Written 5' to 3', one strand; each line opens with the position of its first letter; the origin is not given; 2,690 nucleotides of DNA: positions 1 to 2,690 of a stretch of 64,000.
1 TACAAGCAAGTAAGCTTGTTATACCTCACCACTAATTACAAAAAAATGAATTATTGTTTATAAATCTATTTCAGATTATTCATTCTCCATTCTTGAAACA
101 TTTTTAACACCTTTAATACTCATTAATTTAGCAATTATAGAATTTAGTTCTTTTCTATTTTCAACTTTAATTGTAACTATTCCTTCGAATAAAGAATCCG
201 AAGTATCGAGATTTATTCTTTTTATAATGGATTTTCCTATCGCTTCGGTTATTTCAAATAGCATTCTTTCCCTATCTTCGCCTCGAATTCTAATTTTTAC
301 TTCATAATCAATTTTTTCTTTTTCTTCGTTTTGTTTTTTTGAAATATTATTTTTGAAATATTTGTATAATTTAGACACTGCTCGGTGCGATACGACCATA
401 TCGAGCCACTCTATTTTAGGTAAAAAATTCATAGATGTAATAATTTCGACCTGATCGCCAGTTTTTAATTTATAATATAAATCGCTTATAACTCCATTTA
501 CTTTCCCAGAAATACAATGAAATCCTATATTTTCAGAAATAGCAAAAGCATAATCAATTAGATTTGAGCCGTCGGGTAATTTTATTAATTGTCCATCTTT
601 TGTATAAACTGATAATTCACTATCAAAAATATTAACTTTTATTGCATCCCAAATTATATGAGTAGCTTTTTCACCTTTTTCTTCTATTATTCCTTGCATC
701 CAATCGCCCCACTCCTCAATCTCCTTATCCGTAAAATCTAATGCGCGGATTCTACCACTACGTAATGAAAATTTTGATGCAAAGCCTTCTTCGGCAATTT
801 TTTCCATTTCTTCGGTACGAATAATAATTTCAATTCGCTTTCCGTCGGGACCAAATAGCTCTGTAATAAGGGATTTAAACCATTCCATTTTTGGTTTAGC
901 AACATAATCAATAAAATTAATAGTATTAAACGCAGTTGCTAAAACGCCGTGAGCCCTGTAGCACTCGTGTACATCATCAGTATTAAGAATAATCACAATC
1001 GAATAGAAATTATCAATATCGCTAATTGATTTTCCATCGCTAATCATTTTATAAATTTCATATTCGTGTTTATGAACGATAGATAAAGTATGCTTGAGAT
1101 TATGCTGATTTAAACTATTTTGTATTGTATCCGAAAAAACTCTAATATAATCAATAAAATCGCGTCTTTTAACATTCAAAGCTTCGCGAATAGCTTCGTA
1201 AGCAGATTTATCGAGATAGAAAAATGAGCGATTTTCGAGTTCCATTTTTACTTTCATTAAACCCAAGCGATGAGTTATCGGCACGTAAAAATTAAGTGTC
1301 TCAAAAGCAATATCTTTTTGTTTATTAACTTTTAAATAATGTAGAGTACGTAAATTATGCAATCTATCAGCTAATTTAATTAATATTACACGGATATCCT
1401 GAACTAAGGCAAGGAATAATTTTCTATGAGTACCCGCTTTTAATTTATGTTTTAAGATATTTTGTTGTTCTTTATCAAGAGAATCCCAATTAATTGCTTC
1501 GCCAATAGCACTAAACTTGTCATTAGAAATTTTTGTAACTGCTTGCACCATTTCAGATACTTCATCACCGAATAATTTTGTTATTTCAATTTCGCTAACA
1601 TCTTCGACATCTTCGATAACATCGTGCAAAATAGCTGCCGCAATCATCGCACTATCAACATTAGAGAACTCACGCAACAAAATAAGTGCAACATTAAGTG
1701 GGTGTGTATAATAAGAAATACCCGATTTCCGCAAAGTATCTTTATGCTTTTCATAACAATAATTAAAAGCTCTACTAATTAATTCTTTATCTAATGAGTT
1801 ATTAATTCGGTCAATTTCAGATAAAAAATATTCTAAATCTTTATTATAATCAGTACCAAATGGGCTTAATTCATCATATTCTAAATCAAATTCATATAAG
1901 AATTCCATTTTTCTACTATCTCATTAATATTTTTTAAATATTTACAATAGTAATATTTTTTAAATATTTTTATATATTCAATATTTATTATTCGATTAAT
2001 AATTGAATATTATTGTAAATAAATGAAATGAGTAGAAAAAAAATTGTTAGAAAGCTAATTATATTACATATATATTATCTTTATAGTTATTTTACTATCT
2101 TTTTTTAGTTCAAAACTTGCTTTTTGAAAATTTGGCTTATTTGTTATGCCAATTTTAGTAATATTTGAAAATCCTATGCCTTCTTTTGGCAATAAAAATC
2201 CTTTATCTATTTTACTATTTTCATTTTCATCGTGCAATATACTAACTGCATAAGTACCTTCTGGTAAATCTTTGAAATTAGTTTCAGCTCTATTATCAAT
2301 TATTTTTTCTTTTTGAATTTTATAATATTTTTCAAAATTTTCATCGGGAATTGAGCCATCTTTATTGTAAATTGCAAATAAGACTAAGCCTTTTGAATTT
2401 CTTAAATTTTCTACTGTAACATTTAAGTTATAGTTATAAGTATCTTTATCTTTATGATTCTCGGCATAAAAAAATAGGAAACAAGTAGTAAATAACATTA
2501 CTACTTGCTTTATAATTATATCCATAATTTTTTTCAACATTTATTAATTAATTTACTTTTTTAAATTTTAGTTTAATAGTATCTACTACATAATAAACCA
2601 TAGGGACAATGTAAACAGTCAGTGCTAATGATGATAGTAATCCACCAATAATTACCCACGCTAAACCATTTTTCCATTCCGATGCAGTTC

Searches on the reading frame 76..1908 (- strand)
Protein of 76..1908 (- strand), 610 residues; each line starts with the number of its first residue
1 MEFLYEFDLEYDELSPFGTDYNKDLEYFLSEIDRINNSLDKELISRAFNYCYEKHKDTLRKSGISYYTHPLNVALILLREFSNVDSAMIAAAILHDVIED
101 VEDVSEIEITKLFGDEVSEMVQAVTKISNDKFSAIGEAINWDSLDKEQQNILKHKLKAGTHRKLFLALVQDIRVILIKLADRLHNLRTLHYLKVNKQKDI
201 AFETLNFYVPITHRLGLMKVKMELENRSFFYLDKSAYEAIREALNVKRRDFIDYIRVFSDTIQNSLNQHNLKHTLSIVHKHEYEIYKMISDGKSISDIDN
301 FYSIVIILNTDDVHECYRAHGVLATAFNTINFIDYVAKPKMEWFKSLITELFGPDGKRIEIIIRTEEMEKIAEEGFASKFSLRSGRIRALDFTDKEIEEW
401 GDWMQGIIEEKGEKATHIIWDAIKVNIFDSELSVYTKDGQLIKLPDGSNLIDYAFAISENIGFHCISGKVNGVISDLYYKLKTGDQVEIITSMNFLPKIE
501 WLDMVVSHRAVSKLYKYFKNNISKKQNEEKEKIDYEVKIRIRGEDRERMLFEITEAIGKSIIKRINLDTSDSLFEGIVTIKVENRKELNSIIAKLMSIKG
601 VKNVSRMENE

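Call 45: search_protein_families(library=pfam, proteins=[window:76-1908:-], max_evalue=0.001)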
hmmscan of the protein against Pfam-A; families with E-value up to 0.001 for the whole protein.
window:76-1908:- (610 aa): 5 families
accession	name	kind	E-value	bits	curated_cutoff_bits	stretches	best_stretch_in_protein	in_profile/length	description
PF13328.12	HD_4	-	1.1e-36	126.4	27.2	1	47-217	1-155/156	HD domain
PF02824.27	TGS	-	5.7e-15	55.5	22.2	1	434-491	3-60/60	TGS domain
PF13291.12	ACT_4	-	3.8e-14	53.6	27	1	534-606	4-80/80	ACT domain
PF04607.23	RelA_SpoT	-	4.6e-13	49.9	27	1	280-380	4-106/113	Region found in RelA / SpoT proteins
PF01966.28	HD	-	1.9e-08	35.1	22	1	66-185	1-115/116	HD domain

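Call 67: find_encoding_contigs(protein=window:76-1908:-, flank=10000, max_places=3)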
Protein window:76-1908:- (610 aa): 8 contigs read that carry it; 3 places shown.
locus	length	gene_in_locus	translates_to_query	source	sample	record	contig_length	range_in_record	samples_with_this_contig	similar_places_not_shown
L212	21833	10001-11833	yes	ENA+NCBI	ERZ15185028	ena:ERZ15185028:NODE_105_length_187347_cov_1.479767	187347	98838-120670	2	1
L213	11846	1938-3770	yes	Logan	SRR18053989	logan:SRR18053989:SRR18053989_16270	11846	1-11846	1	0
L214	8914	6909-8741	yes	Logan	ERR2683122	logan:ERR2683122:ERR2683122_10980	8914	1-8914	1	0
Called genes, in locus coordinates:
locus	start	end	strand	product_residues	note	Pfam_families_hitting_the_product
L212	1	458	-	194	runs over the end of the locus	-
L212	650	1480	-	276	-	PF01435:Peptidase_M48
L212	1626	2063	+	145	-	PF04024:PspC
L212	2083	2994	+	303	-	PF22570:LiaF-TM (weak)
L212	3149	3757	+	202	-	PF00440:TetR_N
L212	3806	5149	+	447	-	PF02321:OEP (weak)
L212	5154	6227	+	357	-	PF25984:BSH_YknX (weak), PF25967:RND-MFP_C (weak), PF25989:YknX_C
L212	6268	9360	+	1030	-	PF00873:ACR_tran, PF02355:SecD_SecF_C (weak), PF03176:MMPL (weak)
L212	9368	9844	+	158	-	PF09912:DUF2141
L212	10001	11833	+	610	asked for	PF13328:HD_4, PF01966:HD, PF04607:RelA_SpoT, PF02824:TGS, PF13291:ACT_4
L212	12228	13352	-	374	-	PF12679:ABC2_membrane_2, PF12698:ABC2_membrane_3, PF01061:ABC2_membrane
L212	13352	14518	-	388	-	PF12679:ABC2_membrane_2, PF12698:ABC2_membrane_3, PF01061:ABC2_membrane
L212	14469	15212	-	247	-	PF00005:ABC_tran, PF13304:AAA_21 (weak)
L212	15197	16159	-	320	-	PF00005:ABC_tran, PF13304:AAA_21 (weak)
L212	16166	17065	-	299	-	PF25990:Beta-barrel_YknX (weak)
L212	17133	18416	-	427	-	PF02321:OEP (weak)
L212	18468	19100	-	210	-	PF00440:TetR_N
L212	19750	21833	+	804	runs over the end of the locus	PF18962:Por_Secre_tail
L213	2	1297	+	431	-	?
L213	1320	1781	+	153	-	PF09912:DUF2141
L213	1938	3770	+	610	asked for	PF13328:HD_4, PF01966:HD, PF04607:RelA_SpoT, PF02824:TGS, PF13291:ACT_4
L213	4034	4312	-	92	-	-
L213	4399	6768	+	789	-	PF18962:Por_Secre_tail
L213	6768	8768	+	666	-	PF07715:Plug, PF00593:TonB_dep_Rec_b-barrel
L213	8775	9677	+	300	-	PF18962:Por_Secre_tail (weak)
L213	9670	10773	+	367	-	-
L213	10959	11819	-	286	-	PF00085:Thioredoxin (faint), PF00578:AhpC-TSA, PF13098:Thioredoxin_2 (weak)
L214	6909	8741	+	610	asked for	PF13328:HD_4, PF01966:HD, PF04607:RelA_SpoT, PF02824:TGS, PF13291:ACT_4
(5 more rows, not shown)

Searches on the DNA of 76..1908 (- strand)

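Call 88: search_rna_families(sources=[L213], threshold=gathering)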
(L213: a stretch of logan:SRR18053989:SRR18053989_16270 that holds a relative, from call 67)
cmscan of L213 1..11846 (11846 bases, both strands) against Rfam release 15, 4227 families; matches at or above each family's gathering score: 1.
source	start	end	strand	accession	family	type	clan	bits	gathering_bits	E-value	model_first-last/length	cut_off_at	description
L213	4023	4224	+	RF00174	Cobalamin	Cis-reg; riboswitch;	CL00101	72.1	31.5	1.5e-16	1-189/189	no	Cobalamin riboswitch aptamer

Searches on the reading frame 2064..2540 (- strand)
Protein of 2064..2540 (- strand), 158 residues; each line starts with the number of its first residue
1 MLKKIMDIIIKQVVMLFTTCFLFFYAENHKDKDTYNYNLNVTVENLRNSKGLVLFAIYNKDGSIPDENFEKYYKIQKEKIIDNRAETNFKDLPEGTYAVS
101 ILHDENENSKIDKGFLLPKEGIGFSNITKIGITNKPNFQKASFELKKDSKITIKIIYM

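Call 45: search_protein_families(library=pfam, proteins=[window:2064-2540:-], max_evalue=0.001)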
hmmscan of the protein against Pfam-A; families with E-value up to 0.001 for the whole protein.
window:2064-2540:- (158 aa): 1 family
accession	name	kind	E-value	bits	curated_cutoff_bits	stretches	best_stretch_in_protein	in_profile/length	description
PF09912.14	DUF2141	-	7.2e-30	103.7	24.4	1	41-149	1-108/112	Uncharacterized protein conserved in bacteria (DUF2141)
